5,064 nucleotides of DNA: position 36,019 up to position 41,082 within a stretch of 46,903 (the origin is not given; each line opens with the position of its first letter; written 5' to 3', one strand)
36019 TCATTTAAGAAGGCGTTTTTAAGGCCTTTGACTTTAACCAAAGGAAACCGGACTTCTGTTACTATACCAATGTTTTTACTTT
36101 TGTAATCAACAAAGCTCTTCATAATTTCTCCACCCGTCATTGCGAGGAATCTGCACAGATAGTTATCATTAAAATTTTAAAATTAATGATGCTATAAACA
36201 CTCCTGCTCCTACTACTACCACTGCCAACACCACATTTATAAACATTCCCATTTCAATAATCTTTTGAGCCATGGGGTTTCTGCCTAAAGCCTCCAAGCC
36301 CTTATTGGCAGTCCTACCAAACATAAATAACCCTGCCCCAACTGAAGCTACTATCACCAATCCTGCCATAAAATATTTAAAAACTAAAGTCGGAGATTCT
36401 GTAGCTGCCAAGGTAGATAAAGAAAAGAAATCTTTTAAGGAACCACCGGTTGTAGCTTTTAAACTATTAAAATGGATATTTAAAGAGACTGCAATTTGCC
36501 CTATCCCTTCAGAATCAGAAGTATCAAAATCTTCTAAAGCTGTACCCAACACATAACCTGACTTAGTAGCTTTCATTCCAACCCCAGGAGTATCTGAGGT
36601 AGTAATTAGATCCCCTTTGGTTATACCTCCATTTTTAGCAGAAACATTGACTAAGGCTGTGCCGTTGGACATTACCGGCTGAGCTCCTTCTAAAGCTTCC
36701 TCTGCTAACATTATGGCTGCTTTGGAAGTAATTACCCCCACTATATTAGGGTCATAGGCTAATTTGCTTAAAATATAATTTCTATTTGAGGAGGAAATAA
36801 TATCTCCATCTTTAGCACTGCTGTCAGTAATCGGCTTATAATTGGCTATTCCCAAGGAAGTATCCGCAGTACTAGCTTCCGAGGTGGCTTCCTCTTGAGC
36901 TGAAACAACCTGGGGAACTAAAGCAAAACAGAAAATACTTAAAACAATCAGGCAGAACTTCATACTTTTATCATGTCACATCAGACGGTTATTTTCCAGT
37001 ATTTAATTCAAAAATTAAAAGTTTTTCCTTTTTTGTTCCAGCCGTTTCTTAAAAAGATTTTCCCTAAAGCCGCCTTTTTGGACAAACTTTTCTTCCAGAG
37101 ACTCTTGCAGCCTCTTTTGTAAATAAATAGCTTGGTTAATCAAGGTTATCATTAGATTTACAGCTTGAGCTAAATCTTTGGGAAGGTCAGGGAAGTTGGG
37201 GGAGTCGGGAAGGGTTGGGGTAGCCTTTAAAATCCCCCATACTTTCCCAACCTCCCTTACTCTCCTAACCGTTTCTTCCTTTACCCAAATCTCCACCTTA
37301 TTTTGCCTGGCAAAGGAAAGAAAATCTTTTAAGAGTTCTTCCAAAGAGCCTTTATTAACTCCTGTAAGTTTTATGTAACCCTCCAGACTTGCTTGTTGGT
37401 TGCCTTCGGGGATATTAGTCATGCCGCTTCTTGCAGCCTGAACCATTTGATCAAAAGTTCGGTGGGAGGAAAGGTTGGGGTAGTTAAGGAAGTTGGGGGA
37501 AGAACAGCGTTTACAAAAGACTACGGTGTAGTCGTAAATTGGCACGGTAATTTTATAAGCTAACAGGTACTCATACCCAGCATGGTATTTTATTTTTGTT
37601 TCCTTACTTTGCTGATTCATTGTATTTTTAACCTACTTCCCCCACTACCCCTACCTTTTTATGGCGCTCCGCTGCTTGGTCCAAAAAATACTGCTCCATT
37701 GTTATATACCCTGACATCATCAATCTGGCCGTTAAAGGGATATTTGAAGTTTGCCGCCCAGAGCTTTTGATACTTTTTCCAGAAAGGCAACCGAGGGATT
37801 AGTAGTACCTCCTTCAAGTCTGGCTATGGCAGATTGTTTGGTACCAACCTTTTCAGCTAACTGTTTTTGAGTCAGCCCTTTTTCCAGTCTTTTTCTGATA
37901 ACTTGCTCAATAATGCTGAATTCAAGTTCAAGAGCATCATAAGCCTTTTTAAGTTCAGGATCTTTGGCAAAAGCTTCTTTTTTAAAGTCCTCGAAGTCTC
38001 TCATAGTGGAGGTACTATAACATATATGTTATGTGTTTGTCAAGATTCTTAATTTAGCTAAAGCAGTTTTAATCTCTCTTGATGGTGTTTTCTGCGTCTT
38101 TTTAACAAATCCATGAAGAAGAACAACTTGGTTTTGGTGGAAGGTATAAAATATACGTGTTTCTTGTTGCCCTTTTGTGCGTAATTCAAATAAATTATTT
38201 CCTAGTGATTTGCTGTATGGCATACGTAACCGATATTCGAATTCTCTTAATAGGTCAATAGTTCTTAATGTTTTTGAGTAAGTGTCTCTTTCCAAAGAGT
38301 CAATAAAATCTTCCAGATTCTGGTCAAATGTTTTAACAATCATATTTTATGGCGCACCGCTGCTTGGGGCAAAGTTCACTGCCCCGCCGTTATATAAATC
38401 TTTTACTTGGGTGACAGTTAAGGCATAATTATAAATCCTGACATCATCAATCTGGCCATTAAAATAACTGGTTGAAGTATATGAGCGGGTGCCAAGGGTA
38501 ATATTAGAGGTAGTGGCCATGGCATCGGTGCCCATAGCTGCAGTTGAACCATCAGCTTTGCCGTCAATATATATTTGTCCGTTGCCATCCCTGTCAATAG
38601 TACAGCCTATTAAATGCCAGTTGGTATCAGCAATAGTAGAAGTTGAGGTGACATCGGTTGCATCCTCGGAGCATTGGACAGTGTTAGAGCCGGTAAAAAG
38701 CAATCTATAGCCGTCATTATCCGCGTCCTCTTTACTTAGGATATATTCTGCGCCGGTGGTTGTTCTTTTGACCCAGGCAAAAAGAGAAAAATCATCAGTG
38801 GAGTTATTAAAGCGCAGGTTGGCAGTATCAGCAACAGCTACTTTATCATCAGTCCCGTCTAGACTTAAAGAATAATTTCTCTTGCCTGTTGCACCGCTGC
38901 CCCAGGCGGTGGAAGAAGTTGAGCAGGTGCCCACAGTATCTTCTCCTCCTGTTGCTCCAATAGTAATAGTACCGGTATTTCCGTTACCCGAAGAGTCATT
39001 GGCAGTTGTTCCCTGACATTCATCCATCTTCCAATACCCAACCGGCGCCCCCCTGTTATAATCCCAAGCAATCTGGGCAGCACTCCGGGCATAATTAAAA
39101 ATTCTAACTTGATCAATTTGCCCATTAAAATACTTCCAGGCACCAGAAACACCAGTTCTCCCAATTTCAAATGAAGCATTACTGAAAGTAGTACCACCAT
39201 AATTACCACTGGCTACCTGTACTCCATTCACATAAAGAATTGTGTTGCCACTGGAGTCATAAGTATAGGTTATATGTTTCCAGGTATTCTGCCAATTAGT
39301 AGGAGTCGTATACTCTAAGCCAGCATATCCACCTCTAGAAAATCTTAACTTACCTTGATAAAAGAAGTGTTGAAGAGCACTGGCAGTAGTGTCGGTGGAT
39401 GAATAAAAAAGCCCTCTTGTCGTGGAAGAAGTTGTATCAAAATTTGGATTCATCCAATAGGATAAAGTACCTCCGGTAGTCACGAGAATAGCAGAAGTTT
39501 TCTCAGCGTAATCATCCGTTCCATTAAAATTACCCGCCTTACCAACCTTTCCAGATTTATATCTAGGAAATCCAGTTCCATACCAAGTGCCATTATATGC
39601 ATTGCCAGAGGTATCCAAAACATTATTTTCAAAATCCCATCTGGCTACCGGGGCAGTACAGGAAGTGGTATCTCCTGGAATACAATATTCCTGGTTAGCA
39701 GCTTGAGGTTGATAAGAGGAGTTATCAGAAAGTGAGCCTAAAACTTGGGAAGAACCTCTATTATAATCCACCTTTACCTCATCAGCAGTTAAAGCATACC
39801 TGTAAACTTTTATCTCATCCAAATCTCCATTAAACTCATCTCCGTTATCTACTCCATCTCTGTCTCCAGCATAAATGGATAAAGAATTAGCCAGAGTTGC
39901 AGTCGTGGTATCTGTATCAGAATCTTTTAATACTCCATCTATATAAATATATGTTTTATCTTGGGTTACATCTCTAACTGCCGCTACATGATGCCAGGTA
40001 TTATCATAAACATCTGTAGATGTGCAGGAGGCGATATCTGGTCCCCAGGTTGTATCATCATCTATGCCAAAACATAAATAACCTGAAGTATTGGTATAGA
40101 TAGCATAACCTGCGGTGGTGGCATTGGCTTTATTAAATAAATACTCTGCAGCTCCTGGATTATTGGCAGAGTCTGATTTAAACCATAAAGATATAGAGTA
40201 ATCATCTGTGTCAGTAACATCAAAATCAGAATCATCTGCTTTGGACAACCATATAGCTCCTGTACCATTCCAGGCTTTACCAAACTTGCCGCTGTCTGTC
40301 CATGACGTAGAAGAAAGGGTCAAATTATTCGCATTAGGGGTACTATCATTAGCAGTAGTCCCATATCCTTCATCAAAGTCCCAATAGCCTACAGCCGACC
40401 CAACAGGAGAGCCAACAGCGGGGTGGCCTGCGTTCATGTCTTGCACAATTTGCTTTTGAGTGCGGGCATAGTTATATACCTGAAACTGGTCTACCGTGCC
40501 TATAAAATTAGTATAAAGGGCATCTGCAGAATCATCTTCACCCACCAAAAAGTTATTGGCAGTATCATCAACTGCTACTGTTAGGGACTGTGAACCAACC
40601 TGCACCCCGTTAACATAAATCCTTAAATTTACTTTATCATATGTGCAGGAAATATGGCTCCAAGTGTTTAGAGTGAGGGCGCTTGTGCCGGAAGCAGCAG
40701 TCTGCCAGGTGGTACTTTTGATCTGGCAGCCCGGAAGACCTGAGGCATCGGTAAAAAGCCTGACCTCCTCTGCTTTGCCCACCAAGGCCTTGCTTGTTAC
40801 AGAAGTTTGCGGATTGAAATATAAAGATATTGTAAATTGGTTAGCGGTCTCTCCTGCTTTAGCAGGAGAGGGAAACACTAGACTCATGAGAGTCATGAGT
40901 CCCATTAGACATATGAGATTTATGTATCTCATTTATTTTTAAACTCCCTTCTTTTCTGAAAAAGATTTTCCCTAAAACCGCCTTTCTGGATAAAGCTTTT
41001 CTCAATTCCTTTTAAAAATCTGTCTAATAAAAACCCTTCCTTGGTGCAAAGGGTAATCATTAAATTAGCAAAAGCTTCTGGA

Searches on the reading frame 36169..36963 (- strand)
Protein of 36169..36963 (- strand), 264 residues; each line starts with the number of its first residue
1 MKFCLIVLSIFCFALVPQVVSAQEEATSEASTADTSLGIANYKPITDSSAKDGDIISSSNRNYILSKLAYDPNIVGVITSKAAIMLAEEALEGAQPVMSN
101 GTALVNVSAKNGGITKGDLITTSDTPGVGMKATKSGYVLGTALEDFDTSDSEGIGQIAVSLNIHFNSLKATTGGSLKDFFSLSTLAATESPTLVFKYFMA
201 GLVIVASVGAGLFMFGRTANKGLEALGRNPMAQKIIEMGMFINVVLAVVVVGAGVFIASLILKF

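Call 32: search_protein_families(library=ncbifam, proteins=[window:36169-36963:-], max_evalue=0.01)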
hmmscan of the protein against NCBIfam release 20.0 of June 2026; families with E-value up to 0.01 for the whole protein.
window:36169-36963:- (264 aa): 1 family
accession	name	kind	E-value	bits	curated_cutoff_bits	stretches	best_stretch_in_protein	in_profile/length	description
NF005521.0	PRK07159.1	equivalog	2.3e-07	30.8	122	1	164-248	1-84/101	F0F1 ATP synthase subunit C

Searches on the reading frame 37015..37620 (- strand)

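Call 32: search_protein_families(library=ncbifam, proteins=[window:37015-37620:-], max_evalue=0.01)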
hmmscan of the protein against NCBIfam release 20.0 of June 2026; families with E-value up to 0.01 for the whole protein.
window:37015-37620:- (201 aa): 3 families
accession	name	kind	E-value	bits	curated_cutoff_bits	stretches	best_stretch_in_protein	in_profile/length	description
TIGR04258.1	4helix_suffix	equivalog_domain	2.4e-13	49.8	40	1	153-197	4-48/49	four helix bundle suffix domain-containing protein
TIGR02436.1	TIGR02436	subfamily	2.5e-05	24.4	24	1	53-109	25-80/109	four helix bundle protein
NF008912.0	PRK12275.1-6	subfamily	0.0019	18.3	124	1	57-129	33-105/117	hypothetical protein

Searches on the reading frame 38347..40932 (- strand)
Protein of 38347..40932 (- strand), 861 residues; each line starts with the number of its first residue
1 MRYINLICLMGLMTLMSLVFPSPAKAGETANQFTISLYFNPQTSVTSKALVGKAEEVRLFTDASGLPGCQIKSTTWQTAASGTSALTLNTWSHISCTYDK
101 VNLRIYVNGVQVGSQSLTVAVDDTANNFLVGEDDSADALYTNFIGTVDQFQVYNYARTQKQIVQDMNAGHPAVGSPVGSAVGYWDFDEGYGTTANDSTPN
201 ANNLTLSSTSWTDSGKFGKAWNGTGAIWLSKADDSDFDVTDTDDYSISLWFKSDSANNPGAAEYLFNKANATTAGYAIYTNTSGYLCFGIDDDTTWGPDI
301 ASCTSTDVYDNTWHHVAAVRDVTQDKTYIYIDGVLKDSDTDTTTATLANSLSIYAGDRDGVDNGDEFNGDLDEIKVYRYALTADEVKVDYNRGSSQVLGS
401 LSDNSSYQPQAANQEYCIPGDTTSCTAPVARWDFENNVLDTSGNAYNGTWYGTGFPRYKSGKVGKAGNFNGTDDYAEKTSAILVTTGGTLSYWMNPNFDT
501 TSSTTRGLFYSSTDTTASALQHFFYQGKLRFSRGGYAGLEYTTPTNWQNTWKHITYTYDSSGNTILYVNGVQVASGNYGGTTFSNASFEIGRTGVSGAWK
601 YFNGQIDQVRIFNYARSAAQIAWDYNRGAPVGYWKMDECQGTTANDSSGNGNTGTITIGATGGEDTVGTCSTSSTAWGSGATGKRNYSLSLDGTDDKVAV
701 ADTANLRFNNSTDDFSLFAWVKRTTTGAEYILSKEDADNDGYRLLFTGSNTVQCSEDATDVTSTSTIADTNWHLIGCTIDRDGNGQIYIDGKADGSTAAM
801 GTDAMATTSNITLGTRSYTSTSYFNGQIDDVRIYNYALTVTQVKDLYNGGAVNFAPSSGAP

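Call 66: search_protein_families(library=pfam, proteins=[window:38347-40932:-], max_evalue=0.001)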
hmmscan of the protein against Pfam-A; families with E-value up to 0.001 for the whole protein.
window:38347-40932:- (861 aa): 5 families
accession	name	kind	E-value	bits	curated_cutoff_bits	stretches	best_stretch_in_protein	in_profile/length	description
PF13385.13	Laminin_G_3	-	1e-94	315.1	27.6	4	692-843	1-150/151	Concanavalin A-like lectin/glucanases superfamily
PF07953.20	Toxin_R_bind_N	-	2.2e-26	93.2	23.8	2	687-837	28-190/191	Clostridium neurotoxin, N-terminal receptor binding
PF02210.31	Laminin_G_2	-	1.7e-12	48.3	22.9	0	753-833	35-123/126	Laminin G domain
PF00354.24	Pentaxin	-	9.4e-10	38.9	25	0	715-853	27-173/194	Pentaxin family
PF02973.23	Sialidase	-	2.8e-07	30.7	26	0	311-387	98-182/189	Sialidase, N-terminal domain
